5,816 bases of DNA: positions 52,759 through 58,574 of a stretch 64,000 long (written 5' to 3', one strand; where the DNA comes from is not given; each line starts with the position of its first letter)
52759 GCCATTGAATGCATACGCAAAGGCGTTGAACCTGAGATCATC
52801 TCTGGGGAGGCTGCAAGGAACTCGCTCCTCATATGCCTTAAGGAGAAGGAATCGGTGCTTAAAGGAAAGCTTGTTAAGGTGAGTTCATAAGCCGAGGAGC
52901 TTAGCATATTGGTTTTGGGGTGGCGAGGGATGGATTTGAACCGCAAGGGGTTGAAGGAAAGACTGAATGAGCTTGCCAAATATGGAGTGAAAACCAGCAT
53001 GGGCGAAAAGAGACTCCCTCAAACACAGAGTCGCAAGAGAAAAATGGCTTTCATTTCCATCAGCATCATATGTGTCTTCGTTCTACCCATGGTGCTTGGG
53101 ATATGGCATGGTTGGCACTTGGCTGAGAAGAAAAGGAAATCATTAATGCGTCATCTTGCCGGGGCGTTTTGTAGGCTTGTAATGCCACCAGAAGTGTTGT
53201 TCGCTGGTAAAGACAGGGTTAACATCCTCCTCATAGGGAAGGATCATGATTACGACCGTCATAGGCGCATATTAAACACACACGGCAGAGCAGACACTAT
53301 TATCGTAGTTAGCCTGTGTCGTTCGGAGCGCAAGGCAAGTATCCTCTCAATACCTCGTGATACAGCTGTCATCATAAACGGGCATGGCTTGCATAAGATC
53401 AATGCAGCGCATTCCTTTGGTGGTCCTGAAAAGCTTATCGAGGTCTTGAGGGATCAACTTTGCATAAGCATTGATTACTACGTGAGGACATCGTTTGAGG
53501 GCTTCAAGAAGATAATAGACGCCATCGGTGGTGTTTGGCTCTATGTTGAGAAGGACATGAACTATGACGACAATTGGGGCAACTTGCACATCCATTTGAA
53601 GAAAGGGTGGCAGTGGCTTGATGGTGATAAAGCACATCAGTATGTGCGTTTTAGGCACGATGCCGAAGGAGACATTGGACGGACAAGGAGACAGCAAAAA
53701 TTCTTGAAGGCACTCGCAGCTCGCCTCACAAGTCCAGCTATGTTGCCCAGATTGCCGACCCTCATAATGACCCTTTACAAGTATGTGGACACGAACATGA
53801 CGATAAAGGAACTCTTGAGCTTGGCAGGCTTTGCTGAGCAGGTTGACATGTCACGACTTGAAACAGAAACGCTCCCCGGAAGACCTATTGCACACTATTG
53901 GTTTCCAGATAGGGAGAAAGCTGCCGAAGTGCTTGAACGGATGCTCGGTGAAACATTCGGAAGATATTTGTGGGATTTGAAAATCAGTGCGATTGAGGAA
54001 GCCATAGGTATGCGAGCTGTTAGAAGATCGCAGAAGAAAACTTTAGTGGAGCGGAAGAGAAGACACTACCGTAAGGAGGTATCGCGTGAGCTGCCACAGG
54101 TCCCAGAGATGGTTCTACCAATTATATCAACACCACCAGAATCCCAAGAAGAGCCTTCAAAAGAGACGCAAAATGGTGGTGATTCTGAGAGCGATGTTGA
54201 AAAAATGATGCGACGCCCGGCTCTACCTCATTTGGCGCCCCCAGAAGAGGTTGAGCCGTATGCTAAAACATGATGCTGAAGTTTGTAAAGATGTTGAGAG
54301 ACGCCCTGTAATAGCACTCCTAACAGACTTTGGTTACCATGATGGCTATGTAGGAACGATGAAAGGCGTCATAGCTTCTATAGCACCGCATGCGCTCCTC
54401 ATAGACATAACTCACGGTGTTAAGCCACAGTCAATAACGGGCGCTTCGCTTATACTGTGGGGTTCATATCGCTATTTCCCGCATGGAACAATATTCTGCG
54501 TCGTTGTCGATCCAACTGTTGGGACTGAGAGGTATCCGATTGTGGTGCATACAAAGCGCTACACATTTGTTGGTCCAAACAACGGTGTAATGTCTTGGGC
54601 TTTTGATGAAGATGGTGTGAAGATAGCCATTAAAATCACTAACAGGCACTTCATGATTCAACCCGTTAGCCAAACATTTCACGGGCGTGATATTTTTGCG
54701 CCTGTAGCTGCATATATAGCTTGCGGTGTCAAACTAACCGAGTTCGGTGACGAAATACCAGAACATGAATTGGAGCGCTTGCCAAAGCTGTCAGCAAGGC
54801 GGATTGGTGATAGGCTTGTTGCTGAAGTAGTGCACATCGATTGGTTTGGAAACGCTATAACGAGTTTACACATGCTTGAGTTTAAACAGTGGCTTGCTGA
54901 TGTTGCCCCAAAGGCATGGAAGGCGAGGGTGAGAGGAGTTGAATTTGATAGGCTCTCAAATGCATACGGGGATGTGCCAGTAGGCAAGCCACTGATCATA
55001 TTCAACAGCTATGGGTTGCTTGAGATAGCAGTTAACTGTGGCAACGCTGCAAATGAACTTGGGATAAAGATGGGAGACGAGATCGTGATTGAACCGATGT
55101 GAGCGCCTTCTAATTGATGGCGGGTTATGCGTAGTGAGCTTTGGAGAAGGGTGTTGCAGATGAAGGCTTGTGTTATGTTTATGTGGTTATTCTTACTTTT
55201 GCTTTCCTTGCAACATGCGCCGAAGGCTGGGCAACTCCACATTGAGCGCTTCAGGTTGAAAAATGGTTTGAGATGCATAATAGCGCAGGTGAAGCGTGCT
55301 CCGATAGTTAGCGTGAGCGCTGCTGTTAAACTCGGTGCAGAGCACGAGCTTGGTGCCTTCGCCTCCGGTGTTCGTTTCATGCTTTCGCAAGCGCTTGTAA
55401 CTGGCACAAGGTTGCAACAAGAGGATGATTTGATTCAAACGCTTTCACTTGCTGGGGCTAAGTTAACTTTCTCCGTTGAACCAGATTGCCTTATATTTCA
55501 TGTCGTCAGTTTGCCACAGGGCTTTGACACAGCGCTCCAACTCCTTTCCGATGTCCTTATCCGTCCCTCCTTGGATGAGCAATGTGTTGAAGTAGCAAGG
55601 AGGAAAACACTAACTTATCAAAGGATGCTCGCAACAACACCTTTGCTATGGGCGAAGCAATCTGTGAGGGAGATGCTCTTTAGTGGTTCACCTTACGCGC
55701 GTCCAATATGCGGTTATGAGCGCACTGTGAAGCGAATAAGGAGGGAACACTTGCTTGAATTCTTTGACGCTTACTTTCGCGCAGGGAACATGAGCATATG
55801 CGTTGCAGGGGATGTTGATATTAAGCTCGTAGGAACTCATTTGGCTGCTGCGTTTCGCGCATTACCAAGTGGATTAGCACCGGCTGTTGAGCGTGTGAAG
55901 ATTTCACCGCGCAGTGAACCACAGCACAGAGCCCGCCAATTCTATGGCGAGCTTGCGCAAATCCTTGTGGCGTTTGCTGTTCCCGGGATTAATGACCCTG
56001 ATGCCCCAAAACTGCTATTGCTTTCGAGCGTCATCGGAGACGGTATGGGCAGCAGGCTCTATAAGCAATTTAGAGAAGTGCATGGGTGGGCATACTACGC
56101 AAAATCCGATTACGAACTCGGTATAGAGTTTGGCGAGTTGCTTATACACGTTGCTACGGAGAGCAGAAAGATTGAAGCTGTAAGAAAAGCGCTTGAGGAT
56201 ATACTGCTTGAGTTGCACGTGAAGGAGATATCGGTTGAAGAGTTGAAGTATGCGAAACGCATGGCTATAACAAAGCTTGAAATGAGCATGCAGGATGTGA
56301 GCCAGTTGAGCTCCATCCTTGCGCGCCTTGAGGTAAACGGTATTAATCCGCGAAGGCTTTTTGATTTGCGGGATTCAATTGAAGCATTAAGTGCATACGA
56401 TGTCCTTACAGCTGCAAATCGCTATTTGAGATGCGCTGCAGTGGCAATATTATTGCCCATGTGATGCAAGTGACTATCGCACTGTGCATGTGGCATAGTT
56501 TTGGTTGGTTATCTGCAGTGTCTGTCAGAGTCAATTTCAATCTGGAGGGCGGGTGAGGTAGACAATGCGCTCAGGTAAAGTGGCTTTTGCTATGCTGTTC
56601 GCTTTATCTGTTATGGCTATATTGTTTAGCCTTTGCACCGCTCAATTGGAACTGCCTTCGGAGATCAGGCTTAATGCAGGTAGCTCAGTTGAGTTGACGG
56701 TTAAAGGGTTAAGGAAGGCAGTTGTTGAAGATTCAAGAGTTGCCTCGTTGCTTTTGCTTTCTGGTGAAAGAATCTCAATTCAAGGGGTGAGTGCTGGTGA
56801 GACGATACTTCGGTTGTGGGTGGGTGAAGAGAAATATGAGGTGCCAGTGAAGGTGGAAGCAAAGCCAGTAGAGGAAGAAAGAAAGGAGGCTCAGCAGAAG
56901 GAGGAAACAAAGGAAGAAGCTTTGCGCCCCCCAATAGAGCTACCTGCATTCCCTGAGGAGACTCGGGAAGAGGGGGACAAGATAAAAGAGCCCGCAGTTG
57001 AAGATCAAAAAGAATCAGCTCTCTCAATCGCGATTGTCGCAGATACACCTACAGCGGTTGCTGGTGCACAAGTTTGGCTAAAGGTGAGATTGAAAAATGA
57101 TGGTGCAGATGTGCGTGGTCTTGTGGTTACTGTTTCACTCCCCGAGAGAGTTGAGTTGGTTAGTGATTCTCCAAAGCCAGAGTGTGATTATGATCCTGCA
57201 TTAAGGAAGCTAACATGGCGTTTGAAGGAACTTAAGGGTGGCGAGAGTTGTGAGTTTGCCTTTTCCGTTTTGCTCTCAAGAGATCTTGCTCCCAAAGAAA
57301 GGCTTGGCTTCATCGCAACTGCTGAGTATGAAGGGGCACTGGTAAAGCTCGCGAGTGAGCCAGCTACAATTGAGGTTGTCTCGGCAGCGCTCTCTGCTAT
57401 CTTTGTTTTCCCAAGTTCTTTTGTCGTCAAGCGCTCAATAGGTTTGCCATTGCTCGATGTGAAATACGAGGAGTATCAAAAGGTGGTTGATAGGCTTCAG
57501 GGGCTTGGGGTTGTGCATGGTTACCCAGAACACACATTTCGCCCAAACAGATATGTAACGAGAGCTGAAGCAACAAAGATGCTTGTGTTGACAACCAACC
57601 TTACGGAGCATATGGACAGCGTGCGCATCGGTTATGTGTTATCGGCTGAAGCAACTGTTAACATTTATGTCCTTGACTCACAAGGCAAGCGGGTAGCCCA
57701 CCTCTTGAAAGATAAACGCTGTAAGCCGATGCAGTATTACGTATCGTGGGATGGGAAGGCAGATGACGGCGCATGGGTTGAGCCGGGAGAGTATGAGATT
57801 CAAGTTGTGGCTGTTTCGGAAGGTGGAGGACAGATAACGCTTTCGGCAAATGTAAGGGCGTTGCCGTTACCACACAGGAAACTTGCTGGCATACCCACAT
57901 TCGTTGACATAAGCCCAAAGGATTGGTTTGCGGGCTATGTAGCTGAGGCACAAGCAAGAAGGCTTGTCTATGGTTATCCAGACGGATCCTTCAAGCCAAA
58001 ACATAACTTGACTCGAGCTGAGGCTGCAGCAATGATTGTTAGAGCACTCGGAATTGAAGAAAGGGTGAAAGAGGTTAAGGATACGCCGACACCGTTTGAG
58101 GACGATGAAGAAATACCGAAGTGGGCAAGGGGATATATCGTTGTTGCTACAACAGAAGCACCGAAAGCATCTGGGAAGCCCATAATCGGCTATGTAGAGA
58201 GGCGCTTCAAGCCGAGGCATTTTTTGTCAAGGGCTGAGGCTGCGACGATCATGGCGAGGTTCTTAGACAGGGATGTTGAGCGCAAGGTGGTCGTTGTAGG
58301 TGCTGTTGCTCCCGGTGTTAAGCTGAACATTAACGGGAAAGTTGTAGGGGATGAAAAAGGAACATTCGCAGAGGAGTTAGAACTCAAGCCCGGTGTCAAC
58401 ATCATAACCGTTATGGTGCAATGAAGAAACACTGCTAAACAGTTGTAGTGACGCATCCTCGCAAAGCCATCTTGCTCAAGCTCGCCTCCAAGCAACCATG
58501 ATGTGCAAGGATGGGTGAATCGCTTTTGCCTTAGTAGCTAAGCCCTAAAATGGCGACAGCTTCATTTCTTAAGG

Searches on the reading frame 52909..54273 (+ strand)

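Call 61: search_protein_families(library=pfam, proteins=[window:52909-54273:+], max_evalue=0.00001)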
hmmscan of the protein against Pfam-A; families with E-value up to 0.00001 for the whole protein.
window:52909-54273:+ (454 aa): 1 family
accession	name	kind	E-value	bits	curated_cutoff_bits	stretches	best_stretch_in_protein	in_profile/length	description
PF03816.19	LytR_cpsA_psr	-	1.2e-43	149.3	24.6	1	127-273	1-148/150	LytR_cpsA_psr family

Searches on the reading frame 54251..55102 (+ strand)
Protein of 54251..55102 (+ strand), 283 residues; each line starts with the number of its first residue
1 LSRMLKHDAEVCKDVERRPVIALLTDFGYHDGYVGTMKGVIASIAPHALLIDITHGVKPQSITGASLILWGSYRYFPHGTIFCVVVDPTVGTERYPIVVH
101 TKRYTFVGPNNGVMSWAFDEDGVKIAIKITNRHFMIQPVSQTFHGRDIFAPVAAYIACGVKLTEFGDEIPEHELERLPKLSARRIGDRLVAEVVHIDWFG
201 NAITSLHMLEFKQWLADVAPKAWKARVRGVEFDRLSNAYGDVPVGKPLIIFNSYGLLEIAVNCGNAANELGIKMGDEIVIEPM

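Call 61: search_protein_families(library=pfam, proteins=[window:54251-55102:+], max_evalue=0.00001)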
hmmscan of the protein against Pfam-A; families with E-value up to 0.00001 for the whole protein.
window:54251-55102:+ (283 aa): 2 families
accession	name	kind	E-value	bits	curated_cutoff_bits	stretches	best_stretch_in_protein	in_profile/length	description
PF01887.21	SAM_HAT_N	-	5.1e-54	182.4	26.3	1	21-166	1-145/145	SAM hydroxide adenosyltransferase N-terminal domain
PF20257.3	SAM_HAT_C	-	2.3e-22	79.6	25.5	1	191-278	1-83/84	SAM hydroxide adenosyltransferase C-terminal domain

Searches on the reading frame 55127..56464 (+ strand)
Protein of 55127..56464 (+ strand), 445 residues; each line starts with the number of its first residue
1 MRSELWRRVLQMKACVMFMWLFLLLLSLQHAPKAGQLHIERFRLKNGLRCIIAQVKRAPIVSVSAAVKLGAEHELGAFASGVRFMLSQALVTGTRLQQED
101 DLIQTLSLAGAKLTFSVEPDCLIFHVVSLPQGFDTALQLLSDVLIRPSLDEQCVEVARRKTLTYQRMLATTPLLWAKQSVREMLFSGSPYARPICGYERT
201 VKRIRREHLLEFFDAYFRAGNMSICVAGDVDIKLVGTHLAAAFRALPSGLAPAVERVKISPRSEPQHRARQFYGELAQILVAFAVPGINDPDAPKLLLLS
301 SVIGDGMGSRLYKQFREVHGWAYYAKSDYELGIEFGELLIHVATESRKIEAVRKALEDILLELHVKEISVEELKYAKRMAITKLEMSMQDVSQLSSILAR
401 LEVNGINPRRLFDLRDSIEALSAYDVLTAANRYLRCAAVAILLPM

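Call 61: search_protein_families(library=pfam, proteins=[window:55127-56464:+], max_evalue=0.00001)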
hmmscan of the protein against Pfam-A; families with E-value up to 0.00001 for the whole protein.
window:55127-56464:+ (445 aa): 2 families
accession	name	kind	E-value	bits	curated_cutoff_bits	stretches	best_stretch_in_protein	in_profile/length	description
PF05193.26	Peptidase_M16_C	-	2.4e-25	89.9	23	1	204-378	2-179/181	Peptidase M16 inactive domain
PF00675.25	Peptidase_M16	-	9.4e-09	35.8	22.3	1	56-191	8-142/149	Insulinase (Peptidase family M16)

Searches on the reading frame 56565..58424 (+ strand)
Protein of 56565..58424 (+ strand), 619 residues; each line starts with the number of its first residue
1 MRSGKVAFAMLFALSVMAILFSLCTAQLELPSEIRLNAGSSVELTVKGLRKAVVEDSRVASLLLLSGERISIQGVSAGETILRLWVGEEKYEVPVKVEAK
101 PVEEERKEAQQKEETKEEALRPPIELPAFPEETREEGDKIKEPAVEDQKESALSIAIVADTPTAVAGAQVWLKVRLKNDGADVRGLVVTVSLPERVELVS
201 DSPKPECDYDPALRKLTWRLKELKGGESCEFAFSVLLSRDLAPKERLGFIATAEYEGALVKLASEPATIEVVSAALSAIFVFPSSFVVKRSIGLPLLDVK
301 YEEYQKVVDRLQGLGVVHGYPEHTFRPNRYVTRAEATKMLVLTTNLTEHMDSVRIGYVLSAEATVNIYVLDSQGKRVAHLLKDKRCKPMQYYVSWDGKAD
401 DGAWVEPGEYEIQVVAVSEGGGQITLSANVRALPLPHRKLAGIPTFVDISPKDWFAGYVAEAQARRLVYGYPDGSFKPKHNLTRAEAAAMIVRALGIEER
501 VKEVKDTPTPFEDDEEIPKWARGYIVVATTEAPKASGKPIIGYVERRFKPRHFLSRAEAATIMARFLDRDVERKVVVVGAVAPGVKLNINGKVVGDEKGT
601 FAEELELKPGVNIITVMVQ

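Call 61: search_protein_families(library=pfam, proteins=[window:56565-58424:+], max_evalue=0.00001)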
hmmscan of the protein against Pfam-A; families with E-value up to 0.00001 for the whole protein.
window:56565-58424:+ (619 aa): 2 families
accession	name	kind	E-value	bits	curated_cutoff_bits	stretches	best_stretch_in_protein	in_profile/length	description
PF00395.25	SLH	-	2.7e-27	94.9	20.8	2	446-488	2-44/44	S-layer homology domain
PF13860.13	FlgD_ig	-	1.2e-06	28.9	27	1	351-419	10-78/79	FlgD Ig-like domain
